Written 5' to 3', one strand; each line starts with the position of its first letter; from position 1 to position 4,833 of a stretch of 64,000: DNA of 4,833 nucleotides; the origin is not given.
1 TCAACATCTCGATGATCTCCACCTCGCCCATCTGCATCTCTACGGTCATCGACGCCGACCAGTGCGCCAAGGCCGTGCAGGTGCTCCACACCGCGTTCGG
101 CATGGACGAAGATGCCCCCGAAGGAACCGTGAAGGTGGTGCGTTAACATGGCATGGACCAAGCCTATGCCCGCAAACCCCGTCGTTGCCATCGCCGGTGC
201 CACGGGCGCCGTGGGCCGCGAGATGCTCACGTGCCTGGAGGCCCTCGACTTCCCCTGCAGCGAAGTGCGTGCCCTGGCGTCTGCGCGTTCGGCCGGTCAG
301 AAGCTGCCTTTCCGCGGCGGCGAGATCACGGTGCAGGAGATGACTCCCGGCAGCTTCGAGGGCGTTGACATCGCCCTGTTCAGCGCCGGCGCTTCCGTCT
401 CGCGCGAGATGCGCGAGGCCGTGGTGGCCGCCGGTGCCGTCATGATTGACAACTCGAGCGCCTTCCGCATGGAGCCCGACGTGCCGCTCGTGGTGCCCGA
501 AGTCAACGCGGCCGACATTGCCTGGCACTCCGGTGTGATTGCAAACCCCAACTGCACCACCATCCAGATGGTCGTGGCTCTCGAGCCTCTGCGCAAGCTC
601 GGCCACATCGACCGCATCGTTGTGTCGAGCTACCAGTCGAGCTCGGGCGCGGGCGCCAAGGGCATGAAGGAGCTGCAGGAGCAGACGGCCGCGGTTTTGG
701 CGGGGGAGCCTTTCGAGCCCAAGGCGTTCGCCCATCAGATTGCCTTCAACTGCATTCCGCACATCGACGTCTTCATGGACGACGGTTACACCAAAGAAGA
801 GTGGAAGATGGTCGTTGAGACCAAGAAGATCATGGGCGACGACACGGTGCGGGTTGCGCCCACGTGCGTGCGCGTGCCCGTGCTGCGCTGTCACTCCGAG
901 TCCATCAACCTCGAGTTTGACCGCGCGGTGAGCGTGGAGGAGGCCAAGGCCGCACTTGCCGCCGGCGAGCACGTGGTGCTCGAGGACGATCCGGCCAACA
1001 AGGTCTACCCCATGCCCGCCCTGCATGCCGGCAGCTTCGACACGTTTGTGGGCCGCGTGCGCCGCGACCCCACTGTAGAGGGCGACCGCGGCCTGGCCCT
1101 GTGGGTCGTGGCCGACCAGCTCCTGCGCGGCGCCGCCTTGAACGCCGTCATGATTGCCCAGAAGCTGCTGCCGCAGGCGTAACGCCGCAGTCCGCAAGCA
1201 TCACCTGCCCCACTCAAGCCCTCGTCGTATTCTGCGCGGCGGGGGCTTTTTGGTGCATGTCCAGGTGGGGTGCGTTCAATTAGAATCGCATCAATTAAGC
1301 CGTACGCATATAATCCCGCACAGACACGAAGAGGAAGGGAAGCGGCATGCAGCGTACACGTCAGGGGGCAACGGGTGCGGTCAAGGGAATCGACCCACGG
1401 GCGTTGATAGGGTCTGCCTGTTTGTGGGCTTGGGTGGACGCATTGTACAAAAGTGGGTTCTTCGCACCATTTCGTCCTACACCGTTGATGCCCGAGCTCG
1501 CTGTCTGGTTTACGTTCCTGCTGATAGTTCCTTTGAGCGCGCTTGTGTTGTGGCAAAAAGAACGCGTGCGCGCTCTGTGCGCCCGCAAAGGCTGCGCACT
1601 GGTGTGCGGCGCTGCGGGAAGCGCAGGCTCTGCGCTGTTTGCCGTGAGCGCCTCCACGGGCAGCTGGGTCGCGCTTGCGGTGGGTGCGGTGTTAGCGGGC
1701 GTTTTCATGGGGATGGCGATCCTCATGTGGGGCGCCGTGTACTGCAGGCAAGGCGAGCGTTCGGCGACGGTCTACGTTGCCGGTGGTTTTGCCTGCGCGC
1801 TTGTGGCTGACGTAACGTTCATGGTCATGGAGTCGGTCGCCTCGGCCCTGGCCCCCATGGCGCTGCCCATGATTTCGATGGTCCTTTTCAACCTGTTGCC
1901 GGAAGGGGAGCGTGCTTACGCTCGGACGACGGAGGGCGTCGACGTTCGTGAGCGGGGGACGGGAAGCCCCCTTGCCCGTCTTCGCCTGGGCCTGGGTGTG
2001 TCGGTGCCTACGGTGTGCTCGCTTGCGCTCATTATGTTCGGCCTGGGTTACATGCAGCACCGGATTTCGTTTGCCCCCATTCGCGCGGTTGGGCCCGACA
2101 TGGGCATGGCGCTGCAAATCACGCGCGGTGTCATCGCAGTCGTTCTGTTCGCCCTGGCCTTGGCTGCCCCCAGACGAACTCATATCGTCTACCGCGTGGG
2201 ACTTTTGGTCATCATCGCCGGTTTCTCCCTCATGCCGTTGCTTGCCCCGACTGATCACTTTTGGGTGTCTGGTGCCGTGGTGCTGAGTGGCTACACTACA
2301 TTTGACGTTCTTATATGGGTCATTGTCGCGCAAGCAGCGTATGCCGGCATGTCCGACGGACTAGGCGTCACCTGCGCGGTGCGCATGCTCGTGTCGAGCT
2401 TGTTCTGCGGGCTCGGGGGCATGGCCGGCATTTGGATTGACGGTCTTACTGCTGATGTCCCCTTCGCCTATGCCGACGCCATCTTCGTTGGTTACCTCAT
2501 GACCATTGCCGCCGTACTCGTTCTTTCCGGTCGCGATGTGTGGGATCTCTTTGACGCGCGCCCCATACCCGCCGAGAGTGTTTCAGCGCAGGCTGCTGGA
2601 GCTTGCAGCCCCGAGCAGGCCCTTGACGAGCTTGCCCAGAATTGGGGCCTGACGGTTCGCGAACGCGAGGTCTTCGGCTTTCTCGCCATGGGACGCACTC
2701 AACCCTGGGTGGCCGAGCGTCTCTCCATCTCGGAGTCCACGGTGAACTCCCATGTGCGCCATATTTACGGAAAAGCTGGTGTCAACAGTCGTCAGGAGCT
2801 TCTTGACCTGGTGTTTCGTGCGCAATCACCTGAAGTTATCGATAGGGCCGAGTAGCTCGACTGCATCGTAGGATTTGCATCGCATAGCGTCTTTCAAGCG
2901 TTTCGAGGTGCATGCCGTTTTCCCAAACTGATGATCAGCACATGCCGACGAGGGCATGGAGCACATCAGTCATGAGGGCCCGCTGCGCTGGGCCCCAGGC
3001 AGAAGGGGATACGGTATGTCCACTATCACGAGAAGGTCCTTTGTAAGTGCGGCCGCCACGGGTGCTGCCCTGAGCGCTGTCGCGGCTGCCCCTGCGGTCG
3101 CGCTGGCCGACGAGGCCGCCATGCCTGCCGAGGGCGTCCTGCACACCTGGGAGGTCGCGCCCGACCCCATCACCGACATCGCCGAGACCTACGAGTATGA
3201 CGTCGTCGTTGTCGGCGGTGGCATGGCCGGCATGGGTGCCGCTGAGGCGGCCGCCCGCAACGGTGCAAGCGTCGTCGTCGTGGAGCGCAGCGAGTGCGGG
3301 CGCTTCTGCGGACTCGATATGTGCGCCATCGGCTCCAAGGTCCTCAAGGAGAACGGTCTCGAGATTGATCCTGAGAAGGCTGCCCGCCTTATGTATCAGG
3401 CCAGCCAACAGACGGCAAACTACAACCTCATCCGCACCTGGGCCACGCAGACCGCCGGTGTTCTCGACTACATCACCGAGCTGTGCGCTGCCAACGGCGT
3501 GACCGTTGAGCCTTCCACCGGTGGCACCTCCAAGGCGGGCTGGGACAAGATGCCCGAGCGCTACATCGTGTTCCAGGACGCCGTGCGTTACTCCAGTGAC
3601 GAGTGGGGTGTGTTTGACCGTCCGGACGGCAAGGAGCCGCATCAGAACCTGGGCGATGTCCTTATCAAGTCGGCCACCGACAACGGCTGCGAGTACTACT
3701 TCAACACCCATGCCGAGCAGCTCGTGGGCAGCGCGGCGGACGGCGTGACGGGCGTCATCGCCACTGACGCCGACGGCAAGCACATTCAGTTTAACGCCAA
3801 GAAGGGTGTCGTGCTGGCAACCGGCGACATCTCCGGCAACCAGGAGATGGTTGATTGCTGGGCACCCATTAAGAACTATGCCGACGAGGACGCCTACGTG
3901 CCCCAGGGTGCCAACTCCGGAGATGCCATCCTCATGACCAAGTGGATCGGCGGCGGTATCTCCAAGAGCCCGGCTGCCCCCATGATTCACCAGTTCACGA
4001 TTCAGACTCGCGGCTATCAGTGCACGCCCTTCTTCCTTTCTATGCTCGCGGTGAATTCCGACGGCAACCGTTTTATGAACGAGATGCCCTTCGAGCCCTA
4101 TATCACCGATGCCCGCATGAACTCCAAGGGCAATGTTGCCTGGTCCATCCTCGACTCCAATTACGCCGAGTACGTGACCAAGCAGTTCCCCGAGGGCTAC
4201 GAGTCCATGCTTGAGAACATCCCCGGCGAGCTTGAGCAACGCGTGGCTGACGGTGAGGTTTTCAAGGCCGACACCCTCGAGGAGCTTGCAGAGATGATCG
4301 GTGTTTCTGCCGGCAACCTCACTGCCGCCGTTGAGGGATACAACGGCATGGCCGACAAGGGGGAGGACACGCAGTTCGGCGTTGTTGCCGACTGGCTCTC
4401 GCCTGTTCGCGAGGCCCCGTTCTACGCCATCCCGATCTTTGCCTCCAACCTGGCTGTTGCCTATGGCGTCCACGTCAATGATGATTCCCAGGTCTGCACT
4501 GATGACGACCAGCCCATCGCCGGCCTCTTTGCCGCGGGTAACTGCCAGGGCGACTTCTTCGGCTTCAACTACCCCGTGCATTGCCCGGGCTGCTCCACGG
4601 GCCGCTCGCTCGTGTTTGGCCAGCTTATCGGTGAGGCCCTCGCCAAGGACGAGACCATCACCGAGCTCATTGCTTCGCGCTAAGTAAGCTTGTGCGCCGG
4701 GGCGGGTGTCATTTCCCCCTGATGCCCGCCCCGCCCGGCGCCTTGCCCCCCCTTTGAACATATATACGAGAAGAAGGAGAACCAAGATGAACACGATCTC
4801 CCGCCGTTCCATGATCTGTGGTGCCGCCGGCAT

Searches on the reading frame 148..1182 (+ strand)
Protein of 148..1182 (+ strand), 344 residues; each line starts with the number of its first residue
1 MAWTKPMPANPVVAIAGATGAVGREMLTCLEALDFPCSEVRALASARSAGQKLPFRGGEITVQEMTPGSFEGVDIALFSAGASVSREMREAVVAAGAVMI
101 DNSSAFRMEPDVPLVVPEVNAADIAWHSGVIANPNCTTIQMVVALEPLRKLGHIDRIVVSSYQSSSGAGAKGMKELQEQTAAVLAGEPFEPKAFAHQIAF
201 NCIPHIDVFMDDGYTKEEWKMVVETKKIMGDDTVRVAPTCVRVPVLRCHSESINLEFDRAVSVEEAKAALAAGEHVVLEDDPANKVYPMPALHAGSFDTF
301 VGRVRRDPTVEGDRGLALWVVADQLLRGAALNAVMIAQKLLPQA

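Call 20: search_protein_families(library=pfam, proteins=[window:148-1182:+], max_evalue=0.001)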
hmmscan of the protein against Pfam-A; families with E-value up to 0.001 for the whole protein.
window:148-1182:+ (344 aa): 2 families
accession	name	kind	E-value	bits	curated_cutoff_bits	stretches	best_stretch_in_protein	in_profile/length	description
PF02774.23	Semialdhyde_dhC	-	4.6e-57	193.6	26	1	145-326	1-183/184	Semialdehyde dehydrogenase, dimerisation domain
PF01118.30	Semialdhyde_dh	-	8.9e-36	123.4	26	1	13-125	2-119/121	Semialdehyde dehydrogenase, NAD binding domain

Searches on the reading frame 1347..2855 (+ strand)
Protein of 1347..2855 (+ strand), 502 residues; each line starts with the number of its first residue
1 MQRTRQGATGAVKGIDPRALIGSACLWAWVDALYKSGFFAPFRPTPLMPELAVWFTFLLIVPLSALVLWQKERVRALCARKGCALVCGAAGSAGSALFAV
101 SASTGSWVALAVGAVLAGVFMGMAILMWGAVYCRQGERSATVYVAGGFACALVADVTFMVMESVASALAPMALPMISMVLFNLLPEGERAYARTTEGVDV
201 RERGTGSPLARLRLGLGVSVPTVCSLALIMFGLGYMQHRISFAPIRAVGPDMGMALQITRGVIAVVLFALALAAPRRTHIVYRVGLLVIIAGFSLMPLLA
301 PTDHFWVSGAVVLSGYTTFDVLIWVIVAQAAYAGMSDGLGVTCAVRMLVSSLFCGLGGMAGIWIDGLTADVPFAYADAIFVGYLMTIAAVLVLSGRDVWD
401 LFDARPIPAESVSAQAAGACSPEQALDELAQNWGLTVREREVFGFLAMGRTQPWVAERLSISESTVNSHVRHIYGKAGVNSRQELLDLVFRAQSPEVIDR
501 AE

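Call 20: search_protein_families(library=pfam, proteins=[window:1347-2855:+], max_evalue=0.001)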
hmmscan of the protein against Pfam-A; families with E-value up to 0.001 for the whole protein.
window:1347-2855:+ (502 aa): 1 family
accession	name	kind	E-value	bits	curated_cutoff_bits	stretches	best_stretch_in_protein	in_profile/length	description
PF00196.25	GerE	-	8.9e-13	48.1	23.5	1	435-488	3-56/57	Bacterial regulatory proteins, luxR family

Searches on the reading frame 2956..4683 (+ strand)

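Call 20: search_protein_families(library=pfam, proteins=[window:2956-4683:+], max_evalue=0.001)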
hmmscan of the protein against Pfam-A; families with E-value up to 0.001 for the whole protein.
window:2956-4683:+ (575 aa): 10 families
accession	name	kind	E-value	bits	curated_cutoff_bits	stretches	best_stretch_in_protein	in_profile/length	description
PF00890.30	FAD_binding_2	-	4e-41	142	20.4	1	82-538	1-407/414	FAD binding domain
PF01266.30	DAO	-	8.8e-11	42.3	27.9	1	82-115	1-35/353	FAD dependent oxidoreductase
PF00070.33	Pyr_redox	-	2.4e-08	34.8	22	1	83-137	2-57/82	Pyridine nucleotide-disulphide oxidoreductase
PF12831.13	FAD_oxidored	-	1e-07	32.1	27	1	82-113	1-32/416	FAD dependent oxidoreductase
PF07992.20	Pyr_redox_2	-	1e-07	32.1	26.1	1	81-132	1-48/291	Pyridine nucleotide-disulphide oxidoreductase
PF01494.25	FAD_binding_3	-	3.7e-05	23.5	22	0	80-112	1-33/349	FAD binding domain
PF13450.12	NAD_binding_8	-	4.9e-05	24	21.9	1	85-112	1-28/68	NAD(P)-binding Rossmann-like domain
PF01946.23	Thi4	-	0.00017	21.3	26.2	1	72-112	9-50/235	Thi4 family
PF01134.28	GIDA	-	0.00023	20.8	22.1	1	82-109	1-28/391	Glucose inhibited division protein A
PF01262.27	AlaDh_PNT_C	-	0.00029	20.8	23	1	79-112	27-60/214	Alanine dehydrogenase/PNT, C-terminal domain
